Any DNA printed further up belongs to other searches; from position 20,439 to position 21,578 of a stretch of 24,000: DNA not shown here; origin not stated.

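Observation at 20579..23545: Orphan nitrogenase-like H-D-K operon with short, P-cluster-type D/K subunits, separate from the F430 (cfb) genes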

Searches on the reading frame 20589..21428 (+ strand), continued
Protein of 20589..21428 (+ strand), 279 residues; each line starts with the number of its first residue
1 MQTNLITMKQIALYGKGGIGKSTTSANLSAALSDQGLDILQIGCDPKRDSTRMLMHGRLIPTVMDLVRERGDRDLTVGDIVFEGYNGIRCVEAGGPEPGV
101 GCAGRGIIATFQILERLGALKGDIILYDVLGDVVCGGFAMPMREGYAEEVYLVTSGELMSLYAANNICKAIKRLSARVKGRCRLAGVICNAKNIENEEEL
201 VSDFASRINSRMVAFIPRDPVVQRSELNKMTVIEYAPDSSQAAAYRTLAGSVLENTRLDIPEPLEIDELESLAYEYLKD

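Call 86: search_protein_families(library=pfam, proteins=[L081:3128-4840:+, L081:4837-6012:+, L081:6575-7291:-, L081:7477-8007:+, L081:8758-9669:+, L081:9679-10671:+, L081:10671-11483:+, L081:14174-15172:+, L081:15181-16005:+], max_evalue=0.00001)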
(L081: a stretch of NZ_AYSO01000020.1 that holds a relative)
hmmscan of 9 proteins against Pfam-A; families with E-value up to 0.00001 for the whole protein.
L081:3128-4840:+ (570 aa): 8 families
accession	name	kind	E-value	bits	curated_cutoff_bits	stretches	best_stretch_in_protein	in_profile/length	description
PF02906.19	Fe_hyd_lg_C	-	3.4e-58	197.6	22.1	1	73-297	2-245/245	Iron only hydrogenase large subunit, C-terminal domain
PF04060.18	FeS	-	1.3e-07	31.6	23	1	372-401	4-33/33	Putative Fe-S cluster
PF00037.32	Fer4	-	3.8e-07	30.1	21.1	1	34-54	2-22/24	4Fe-4S binding domain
PF14697.11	Fer4_21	-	5.7e-07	30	35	1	9-52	6-53/59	4Fe-4S dicluster domain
PF13237.11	Fer4_10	-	8.9e-07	29.2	25.5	1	7-51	5-53/53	4Fe-4S dicluster domain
PF12838.12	Fer4_7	-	2e-06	28.6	27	1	10-54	1-52/52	4Fe-4S dicluster domain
PF12837.12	Fer4_6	-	3.1e-06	27.3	25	0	34-53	3-22/24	4Fe-4S binding domain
PF25160.1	LdpA_Fe-S-bd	-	3.7e-06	27.1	27.6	0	8-53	2-41/49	LdpA Fe-S cluster-binding domain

L081:4837-6012:+ (391 aa): 1 family
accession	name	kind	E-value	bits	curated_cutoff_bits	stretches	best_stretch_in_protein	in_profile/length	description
PF07228.17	SpoIIE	-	6.2e-16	59.3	25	1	31-219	2-191/192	Stage II sporulation protein E (SpoIIE)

L081:6575-7291:- (238 aa): 2 families
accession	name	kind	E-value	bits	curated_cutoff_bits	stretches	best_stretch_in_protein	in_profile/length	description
PF00165.29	HTH_AraC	-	3.3e-22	78.6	26.6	2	194-232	2-42/42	Bacterial regulatory helix-turn-helix proteins, AraC family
PF12833.13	HTH_18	-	9.9e-19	67.9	33.6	1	155-232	2-79/80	Helix-turn-helix domain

L081:7477-8007:+ (176 aa): 1 family
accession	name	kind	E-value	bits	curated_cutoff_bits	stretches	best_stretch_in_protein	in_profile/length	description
PF12641.12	Flavodoxin_3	-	4.1e-54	183.1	27.5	1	7-164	1-159/160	Flavodoxin domain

L081:8758-9669:+ (303 aa): 1 family
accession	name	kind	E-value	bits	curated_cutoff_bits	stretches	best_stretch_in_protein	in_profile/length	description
PF01497.23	Peripla_BP_2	-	1.1e-32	113.8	27.5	1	48-280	1-234/235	Periplasmic binding protein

L081:9679-10671:+ (330 aa): 1 family
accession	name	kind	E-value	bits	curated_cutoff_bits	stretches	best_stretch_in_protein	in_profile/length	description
PF01032.23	FecCD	-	1.4e-99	333.5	26.5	1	20-327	1-311/311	FecCD transport family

L081:10671-11483:+ (270 aa): 6 families
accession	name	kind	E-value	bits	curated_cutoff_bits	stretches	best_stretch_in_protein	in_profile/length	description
PF00005.33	ABC_tran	-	7.1e-34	117.8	25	1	18-166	2-137/137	ABC transporter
PF02463.25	SMC_N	-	1.7e-10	41.1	40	1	27-208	24-211/220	RecF/RecN/SMC N terminal domain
PF13175.12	AAA_15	-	1.1e-09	38.8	32.1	1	24-109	21-92/374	AAA ATPase domain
PF13304.12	AAA_21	-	5.3e-09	37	27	1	30-128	2-120/304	AAA domain, putative AbiEii toxin, Type IV TA system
PF13476.12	AAA_23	-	1.4e-06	29.6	27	1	20-93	15-87/201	AAA domain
PF13555.12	AAA_29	-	3.2e-06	27.2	27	1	23-51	18-46/61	P-loop containing region of AAA domain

L081:14174-15172:+ (332 aa): 3 families
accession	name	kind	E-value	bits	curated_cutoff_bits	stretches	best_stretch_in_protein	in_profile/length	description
PF00005.33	ABC_tran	-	1.1e-34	120.5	25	1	34-177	2-136/137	ABC transporter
PF13304.12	AAA_21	-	2.9e-14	54.3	27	1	147-207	235-298/304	AAA domain, putative AbiEii toxin, Type IV TA system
PF13732.12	DrrA1-3_C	-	1.3e-06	29.5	27.4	1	233-325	3-80/81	ATP-binding protein DrrA1-3-like, C-terminal domain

L081:15181-16005:+ (274 aa): 2 families
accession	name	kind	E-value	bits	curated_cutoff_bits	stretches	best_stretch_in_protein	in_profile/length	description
PF01061.29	ABC2_membrane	-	3.2e-14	53.4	26.9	1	7-227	3-210/211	ABC-2 type transporter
PF12698.13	ABC2_membrane_3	-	1.6e-13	51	31.6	1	52-254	149-345/347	ABC-2 family transporter protein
